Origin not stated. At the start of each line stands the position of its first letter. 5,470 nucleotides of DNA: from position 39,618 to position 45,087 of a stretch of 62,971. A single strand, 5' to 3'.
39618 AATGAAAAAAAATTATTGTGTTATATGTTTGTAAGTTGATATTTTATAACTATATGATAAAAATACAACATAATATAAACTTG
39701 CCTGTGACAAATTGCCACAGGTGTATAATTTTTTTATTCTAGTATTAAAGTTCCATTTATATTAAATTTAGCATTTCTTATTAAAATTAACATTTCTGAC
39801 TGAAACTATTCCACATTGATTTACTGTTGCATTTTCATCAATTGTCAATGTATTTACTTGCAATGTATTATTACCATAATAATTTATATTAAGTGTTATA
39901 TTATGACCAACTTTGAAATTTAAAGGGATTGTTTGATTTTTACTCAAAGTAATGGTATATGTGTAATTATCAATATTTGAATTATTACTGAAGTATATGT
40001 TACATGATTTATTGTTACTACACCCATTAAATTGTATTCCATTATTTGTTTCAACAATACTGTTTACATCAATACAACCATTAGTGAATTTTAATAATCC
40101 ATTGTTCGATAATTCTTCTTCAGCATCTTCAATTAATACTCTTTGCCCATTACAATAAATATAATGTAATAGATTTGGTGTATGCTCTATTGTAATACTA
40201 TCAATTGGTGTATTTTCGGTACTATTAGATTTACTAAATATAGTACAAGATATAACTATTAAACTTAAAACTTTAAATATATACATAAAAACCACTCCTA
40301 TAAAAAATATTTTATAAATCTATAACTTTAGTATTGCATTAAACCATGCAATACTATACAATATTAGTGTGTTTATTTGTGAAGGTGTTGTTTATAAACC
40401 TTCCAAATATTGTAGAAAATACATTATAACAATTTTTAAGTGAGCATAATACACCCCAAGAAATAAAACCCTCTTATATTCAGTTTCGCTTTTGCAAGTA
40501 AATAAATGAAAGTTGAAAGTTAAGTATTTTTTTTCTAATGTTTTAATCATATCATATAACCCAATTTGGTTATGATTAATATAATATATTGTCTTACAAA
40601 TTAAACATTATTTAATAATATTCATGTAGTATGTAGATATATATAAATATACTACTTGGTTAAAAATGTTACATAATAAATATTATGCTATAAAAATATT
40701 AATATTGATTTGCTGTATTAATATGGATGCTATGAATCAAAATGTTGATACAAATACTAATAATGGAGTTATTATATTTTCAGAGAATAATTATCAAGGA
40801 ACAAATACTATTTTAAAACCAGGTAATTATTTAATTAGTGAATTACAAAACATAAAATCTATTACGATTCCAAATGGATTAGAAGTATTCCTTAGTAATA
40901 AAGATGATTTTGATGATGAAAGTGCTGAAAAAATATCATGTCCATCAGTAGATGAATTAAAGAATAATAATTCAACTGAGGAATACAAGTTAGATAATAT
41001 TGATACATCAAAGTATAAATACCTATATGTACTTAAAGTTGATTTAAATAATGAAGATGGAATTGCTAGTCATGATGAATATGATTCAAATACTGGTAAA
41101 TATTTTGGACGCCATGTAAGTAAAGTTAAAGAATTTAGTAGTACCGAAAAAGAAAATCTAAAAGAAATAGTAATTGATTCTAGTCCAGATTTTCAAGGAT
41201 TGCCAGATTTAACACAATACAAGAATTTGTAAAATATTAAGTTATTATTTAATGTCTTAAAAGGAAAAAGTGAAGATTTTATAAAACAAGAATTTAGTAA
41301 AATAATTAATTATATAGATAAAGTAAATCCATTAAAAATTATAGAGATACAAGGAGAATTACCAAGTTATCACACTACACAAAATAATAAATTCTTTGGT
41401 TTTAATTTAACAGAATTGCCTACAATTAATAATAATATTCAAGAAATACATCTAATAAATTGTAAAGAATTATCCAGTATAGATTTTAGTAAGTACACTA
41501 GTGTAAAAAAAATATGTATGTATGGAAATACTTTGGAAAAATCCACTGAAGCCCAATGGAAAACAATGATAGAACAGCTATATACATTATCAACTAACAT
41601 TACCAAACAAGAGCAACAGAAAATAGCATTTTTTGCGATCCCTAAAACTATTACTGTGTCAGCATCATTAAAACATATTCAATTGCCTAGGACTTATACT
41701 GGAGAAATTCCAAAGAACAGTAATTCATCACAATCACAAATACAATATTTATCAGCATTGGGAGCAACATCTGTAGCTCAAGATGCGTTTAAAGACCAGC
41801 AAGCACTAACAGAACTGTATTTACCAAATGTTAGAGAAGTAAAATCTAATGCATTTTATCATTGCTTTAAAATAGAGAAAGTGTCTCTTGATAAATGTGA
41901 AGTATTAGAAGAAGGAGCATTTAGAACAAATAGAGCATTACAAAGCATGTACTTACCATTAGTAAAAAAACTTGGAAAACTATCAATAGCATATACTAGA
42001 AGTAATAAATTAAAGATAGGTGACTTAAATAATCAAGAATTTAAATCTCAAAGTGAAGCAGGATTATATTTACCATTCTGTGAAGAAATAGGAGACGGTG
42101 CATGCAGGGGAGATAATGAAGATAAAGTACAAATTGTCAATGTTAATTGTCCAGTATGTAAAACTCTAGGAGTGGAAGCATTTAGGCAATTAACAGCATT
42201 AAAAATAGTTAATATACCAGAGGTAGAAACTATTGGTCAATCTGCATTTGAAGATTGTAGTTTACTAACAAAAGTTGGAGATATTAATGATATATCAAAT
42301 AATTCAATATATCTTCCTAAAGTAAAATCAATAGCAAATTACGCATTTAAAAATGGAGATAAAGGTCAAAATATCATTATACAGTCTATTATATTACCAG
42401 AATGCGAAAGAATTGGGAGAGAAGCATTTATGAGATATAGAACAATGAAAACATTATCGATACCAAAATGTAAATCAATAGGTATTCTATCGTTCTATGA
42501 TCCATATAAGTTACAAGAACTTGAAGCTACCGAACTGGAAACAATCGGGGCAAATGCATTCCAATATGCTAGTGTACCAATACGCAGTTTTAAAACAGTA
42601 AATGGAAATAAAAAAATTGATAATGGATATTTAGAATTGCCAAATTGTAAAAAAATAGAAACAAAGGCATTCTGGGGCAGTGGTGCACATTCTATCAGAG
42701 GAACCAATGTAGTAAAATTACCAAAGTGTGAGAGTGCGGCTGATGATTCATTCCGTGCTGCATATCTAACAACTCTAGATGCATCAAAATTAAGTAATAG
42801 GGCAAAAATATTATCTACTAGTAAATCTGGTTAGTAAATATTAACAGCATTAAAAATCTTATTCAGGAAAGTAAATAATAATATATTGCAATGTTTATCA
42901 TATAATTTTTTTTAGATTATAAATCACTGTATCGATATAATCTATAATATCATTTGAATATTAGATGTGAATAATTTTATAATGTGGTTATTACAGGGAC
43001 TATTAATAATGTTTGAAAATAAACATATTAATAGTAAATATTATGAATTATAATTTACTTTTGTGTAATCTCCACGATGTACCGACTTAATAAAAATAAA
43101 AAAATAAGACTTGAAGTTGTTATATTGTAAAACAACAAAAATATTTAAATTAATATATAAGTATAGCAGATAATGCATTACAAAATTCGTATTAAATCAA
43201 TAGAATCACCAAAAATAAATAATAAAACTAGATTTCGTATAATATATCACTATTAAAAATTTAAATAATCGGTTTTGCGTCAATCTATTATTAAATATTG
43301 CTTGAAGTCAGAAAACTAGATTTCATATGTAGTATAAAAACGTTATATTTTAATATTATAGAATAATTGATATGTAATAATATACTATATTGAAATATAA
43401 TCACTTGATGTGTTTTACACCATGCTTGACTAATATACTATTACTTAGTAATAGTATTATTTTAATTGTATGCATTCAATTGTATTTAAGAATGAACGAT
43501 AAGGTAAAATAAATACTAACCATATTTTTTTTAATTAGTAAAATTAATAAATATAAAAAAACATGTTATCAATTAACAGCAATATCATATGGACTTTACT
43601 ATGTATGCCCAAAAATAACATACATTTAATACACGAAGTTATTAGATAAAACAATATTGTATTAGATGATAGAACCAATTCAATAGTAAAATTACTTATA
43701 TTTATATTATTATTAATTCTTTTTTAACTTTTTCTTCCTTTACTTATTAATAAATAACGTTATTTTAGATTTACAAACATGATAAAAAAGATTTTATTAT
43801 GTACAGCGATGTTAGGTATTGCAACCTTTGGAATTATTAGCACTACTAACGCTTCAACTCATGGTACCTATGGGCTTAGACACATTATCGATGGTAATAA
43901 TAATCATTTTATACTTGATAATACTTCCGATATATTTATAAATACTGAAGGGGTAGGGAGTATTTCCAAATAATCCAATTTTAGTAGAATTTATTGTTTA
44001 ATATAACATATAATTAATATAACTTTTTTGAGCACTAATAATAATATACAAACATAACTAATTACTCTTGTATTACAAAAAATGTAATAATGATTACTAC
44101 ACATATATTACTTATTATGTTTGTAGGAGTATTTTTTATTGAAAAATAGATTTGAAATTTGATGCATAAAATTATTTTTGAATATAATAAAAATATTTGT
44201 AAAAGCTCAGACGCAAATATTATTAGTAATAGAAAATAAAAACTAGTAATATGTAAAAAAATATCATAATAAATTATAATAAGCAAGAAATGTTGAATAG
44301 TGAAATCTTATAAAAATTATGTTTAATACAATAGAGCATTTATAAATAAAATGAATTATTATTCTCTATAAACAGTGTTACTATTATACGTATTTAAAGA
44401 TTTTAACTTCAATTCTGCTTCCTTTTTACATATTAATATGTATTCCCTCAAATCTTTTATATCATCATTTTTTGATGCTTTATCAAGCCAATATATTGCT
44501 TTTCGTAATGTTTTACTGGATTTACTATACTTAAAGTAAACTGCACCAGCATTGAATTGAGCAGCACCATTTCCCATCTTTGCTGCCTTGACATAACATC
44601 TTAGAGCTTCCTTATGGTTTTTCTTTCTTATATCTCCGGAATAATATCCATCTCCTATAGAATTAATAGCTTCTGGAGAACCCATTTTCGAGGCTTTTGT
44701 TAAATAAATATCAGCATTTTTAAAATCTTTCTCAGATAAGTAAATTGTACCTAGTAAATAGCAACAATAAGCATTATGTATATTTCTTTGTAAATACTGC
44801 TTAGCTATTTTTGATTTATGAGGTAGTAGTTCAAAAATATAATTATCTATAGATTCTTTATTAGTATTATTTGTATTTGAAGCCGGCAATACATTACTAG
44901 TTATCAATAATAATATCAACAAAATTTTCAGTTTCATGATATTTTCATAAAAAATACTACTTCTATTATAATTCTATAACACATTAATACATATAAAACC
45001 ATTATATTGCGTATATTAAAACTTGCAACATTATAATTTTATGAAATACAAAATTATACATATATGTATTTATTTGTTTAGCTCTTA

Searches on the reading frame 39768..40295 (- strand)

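Call 8: search_protein_families(library=pfam, proteins=[window:39768-40295:-], max_evalue=0.01)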
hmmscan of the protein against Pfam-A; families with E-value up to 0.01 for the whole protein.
window:39768-40295:- (175 aa): 0 families

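Call 81: search_protein_families(library=pfam, proteins=[window:39768-40295:-], max_evalue=1)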
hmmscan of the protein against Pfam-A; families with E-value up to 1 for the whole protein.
window:39768-40295:- (175 aa): 2 families
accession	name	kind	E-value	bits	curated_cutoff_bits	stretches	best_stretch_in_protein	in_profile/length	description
PF13888.11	MRF_C2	-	0.013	15.9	23.2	1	79-129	5-45/138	Myelin gene regulatory factor C-terminal domain 2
PF18527.6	STT3_PglB_C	-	0.059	13.9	26.5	0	132-159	40-67/80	STT3/PglB C-terminal beta-barrel domain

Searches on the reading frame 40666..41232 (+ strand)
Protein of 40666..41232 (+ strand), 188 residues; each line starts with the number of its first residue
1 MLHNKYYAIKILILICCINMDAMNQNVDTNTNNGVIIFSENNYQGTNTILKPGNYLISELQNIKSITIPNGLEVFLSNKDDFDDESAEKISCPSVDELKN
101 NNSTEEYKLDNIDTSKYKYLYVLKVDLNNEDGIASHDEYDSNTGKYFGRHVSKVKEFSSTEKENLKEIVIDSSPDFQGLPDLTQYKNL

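Call 8: search_protein_families(library=pfam, proteins=[window:40666-41232:+], max_evalue=0.01)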
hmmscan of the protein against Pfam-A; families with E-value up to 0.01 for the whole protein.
window:40666-41232:+ (188 aa): 0 families

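Call 81: search_protein_families(library=pfam, proteins=[window:40666-41232:+], max_evalue=1)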
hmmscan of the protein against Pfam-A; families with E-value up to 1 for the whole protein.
window:40666-41232:+ (188 aa): 2 families
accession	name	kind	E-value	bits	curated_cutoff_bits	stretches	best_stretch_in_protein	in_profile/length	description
PF07675.18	Cleaved_Adhesin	-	0.032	14.6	21.4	1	27-61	36-70/174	Cleaved Adhesin Domain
PF16437.10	DUF5034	-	0.037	14.4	25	1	98-170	6-78/169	Domain of unknown function (DUF5034)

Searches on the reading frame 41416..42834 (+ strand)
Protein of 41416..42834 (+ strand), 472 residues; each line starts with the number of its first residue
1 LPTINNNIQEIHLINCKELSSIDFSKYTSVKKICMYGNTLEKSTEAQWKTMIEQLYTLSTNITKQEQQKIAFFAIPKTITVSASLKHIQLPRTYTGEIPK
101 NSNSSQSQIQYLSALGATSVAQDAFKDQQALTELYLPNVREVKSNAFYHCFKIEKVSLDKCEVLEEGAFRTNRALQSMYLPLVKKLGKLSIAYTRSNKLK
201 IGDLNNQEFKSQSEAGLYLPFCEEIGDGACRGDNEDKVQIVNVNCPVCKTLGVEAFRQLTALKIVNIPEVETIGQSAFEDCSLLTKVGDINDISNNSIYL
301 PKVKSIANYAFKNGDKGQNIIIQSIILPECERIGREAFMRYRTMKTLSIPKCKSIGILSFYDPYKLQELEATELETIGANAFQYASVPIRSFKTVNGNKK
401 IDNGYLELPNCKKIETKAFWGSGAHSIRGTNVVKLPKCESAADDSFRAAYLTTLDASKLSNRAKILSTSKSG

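Call 8: search_protein_families(library=pfam, proteins=[window:41416-42834:+], max_evalue=0.01)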
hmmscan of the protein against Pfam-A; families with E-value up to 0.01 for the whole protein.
window:41416-42834:+ (472 aa): 2 families
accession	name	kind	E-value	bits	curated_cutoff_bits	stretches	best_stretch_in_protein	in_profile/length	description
PF13306.12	LRR_5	-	1.6e-26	93.1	27.7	3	294-405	12-119/127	BspA type Leucine rich repeat region (6 copies)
PF13855.12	LRR_8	-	0.0013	18.9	27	0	117-138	13-34/61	Leucine rich repeat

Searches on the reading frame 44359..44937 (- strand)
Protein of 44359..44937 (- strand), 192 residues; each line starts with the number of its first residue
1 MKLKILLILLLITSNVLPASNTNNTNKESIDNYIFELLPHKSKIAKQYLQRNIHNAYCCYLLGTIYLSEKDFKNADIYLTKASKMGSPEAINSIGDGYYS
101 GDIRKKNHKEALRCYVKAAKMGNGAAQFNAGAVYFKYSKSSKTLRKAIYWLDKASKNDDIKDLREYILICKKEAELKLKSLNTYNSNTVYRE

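Call 8: search_protein_families(library=pfam, proteins=[window:44359-44937:-], max_evalue=0.01)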
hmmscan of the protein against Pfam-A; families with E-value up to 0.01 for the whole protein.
window:44359-44937:- (192 aa): 6 families
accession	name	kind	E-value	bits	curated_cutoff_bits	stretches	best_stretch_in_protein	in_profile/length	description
PF08238.18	Sel1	-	1.7e-09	38.3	30.7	1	88-123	1-36/36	Sel1 repeat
PF23300.3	HEAT_Nup120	-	5e-05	23.6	29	1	41-86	11-56/170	Nucleoporin Nup120, HEAT repeats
PF13181.12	TPR_8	-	5.4e-05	23.5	25.7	1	57-84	2-29/34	Tetratricopeptide repeat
PF07719.23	TPR_2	-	8.3e-05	22.9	27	0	56-82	1-27/34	Tetratricopeptide repeat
PF14564.11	Membrane_bind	-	0.00046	21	25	0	110-145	50-84/110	Membrane binding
PF00515.34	TPR_1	-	0.0015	18.7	27.8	0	56-82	1-27/34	Tetratricopeptide repeat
